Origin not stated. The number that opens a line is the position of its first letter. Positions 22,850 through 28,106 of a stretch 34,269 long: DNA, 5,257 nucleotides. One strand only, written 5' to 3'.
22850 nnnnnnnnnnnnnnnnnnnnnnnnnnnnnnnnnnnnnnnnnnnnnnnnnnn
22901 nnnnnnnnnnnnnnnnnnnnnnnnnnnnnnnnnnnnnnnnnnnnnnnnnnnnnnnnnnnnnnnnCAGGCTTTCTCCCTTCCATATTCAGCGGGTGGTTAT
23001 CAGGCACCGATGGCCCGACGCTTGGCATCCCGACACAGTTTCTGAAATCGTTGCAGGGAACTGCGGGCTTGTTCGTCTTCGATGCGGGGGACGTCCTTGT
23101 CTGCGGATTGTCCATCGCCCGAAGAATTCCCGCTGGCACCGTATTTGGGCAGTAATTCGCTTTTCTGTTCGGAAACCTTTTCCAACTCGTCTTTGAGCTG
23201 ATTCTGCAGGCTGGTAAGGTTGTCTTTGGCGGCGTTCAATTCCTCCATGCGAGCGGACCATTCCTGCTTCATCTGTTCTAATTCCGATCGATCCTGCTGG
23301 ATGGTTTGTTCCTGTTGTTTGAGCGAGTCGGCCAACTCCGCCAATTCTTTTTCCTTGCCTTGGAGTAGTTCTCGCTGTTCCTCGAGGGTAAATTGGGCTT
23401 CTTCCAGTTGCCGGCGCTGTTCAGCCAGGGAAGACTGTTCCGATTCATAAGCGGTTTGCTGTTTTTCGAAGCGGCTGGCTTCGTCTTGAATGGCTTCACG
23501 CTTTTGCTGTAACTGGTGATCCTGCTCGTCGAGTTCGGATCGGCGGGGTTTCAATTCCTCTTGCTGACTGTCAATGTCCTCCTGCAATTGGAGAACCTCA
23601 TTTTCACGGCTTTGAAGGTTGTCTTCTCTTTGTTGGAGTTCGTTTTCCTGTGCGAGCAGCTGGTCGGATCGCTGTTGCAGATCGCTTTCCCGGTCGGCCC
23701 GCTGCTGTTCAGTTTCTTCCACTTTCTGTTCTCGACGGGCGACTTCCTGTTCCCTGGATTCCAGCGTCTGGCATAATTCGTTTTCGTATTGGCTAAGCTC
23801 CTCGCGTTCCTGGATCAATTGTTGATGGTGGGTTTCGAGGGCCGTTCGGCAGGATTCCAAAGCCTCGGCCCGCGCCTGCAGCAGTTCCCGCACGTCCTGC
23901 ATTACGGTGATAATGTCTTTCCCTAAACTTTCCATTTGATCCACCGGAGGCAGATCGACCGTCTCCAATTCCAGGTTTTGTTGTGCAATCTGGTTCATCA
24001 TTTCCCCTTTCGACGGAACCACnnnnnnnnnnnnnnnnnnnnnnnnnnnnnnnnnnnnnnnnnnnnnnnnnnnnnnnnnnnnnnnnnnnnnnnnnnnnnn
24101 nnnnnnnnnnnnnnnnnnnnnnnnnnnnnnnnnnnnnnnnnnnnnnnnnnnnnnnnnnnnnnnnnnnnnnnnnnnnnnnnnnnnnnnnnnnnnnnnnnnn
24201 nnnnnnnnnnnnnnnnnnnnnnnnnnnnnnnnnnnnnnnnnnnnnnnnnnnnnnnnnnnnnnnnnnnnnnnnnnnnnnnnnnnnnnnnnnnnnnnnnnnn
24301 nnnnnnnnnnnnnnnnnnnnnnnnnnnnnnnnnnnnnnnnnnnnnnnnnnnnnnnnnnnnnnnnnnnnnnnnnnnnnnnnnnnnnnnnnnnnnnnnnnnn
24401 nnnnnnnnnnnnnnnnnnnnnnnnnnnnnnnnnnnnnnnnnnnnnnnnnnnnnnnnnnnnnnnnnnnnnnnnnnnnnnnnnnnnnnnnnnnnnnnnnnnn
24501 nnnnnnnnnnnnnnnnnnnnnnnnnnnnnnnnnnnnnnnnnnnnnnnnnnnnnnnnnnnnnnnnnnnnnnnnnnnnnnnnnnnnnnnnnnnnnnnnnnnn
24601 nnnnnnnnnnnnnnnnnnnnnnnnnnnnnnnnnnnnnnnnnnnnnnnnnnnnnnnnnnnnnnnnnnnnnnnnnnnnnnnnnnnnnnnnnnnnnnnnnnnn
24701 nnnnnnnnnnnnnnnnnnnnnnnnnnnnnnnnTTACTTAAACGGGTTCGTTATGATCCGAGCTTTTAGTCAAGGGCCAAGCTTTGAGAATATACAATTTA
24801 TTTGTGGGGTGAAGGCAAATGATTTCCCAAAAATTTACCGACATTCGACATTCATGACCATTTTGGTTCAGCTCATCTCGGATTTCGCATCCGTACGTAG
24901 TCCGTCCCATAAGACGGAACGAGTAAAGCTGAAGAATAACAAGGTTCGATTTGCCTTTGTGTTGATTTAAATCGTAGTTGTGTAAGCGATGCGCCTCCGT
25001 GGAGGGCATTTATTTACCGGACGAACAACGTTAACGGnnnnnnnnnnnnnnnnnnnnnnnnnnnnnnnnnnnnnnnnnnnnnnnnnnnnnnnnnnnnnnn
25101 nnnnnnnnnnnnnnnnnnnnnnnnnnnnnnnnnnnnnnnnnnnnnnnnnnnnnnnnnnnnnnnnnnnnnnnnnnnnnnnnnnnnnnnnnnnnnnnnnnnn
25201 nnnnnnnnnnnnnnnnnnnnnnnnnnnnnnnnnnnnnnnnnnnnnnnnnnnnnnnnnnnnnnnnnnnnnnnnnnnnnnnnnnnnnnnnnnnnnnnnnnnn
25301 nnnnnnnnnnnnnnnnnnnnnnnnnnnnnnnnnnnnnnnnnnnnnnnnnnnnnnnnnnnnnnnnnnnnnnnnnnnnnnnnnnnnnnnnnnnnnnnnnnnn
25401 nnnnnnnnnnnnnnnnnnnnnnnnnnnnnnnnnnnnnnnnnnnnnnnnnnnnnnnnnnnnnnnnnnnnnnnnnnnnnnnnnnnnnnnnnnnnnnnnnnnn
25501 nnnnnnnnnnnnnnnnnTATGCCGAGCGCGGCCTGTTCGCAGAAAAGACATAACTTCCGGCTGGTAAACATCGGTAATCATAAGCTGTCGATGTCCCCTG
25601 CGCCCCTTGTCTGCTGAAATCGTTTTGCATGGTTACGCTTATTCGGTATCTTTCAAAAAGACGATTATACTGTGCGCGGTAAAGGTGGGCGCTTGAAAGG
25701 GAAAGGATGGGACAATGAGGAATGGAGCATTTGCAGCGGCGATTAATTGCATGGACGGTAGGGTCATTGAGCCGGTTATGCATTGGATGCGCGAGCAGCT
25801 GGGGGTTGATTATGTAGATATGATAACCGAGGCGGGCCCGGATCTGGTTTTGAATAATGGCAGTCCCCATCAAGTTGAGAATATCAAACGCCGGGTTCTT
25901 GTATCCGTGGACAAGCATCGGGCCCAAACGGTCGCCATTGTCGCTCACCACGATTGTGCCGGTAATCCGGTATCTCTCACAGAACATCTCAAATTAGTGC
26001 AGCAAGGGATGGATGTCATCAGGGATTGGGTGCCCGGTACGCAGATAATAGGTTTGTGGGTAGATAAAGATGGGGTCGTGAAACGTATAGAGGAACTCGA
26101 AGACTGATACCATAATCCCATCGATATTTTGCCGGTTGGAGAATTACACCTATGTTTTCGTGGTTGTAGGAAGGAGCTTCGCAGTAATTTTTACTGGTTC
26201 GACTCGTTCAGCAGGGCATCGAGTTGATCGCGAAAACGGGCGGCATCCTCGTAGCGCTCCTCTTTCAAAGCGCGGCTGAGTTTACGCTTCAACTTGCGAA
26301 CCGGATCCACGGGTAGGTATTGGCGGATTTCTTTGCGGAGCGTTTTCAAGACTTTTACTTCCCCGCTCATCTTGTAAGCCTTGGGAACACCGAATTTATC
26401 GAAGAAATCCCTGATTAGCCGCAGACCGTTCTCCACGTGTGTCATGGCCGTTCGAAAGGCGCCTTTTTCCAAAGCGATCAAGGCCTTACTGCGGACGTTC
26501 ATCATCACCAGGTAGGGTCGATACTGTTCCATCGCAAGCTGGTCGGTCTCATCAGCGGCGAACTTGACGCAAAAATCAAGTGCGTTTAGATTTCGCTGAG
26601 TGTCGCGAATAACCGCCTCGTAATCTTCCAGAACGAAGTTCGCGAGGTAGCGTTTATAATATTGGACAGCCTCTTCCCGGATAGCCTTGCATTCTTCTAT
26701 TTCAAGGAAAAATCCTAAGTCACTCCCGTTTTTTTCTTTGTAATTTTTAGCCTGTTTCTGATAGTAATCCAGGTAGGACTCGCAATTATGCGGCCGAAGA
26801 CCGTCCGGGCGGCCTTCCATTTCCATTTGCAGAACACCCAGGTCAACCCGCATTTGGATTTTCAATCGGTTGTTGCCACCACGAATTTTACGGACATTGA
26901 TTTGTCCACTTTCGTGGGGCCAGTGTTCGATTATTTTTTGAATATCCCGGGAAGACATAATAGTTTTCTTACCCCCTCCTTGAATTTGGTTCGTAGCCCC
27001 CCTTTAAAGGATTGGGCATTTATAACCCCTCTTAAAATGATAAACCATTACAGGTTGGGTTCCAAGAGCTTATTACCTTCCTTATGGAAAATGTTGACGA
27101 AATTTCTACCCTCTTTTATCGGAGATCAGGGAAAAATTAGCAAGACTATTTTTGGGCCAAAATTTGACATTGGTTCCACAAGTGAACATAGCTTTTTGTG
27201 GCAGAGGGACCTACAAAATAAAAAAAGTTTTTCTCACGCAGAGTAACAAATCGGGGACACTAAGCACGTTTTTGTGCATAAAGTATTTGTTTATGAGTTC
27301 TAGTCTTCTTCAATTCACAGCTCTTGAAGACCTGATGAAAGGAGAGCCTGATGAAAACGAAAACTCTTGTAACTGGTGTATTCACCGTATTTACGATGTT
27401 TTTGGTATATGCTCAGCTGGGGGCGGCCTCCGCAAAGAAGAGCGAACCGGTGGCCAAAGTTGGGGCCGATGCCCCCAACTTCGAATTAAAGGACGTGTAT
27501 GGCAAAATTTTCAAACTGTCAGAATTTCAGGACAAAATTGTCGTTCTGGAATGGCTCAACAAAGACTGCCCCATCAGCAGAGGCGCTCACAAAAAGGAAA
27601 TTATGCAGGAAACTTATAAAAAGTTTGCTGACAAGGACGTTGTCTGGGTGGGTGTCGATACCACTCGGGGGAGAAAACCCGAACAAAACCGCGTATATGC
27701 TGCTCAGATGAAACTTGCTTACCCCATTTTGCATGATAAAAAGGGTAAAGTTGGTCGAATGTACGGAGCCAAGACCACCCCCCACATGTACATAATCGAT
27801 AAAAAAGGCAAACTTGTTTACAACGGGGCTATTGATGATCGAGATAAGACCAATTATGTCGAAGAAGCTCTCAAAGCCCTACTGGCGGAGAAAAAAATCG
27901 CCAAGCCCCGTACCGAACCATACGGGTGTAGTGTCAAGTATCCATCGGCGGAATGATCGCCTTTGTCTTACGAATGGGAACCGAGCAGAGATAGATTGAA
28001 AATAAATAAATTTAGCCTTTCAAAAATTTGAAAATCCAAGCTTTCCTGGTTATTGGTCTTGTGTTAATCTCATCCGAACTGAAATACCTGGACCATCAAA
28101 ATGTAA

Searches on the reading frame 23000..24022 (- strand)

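Call 7: search_protein_families(library=pfam, proteins=[window:23000-24022:-], max_evalue=0.01)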
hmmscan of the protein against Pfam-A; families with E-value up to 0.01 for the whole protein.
window:23000-24022:- (340 aa): 2 families
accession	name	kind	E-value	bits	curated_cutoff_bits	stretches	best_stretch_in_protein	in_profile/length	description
PF12072.13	RNase_Y_N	-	4.9e-07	29.8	32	1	56-150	42-136/201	RNase Y N-terminal region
PF13863.11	DUF4200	-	2.7e-05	24.9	29.7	0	139-188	4-53/119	Domain of unknown function (DUF4200)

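Call 49: search_protein_families(library=padloc, proteins=[window:23000-24022:-], max_evalue=0.01)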
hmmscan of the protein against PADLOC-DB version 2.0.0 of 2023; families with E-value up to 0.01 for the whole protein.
window:23000-24022:- (340 aa): 9 families
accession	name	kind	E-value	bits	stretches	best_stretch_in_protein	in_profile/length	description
PDLC03865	LmuB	-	2.8e-06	23.8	1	6-289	523-824/1007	-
PDLC00550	JetC2|JetC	-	5.3e-06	22.4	1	45-291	248-501/1355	DUF3584 domain; MukB-like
PDLC00581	JetC3|JetC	-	5.9e-06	22.4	1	28-289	761-1027/1473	DUF3584 domain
PDLC00551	JetC2|JetC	-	7.9e-06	22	1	48-283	294-527/1365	DUF3584 domain; MukB-like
PDLC03868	LmuB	-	1.6e-05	21.4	1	31-295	538-797/1035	-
PDLC00553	JetC2|JetC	-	0.00065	15.7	1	41-284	301-538/1361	DUF3584 domain; MukB-like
PDLC00582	JetC3|JetC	-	0.002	14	1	61-291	380-604/1472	DUF3584 domain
PDLC00583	JetC3|JetC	-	0.0047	12.7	1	53-297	754-994/1471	DUF3584 domain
PDLC00580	JetC3|JetC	-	0.0065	12.7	1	130-290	234-394/1068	DUF3584 domain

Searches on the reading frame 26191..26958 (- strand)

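Call 15: search_protein_families(library=pfam, proteins=[window:26191-26958:-], max_evalue=0.01)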
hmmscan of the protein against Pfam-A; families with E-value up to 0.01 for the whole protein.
window:26191-26958:- (255 aa): 1 family
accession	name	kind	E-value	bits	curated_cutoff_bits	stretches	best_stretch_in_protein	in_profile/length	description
PF02151.25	UVR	-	1.6e-06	28.1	21.5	1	220-249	4-33/36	UvrB/uvrC motif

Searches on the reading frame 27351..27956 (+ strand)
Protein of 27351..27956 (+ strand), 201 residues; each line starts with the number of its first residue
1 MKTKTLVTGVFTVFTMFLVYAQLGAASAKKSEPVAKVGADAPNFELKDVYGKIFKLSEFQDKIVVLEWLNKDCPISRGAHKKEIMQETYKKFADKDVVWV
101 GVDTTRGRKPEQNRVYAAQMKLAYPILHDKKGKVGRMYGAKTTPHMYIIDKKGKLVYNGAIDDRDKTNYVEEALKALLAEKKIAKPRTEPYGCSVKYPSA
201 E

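Call 15: search_protein_families(library=pfam, proteins=[window:27351-27956:+], max_evalue=0.01)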
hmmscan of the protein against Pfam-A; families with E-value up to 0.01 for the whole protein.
window:27351-27956:+ (201 aa): 4 families
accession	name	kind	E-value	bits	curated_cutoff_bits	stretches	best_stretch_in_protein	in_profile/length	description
PF00578.27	AhpC-TSA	-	5.4e-21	75.3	26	1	37-157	1-123/124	AhpC/TSA family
PF08534.16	Redoxin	-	2.2e-16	60.4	26.6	1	36-166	1-139/148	Redoxin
PF13905.12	Thioredoxin_8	-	9.3e-07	29.5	27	1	62-154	2-93/94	Thioredoxin-like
PF13098.12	Thioredoxin_2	-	0.0026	18.5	27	1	63-162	7-96/104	Thioredoxin-like domain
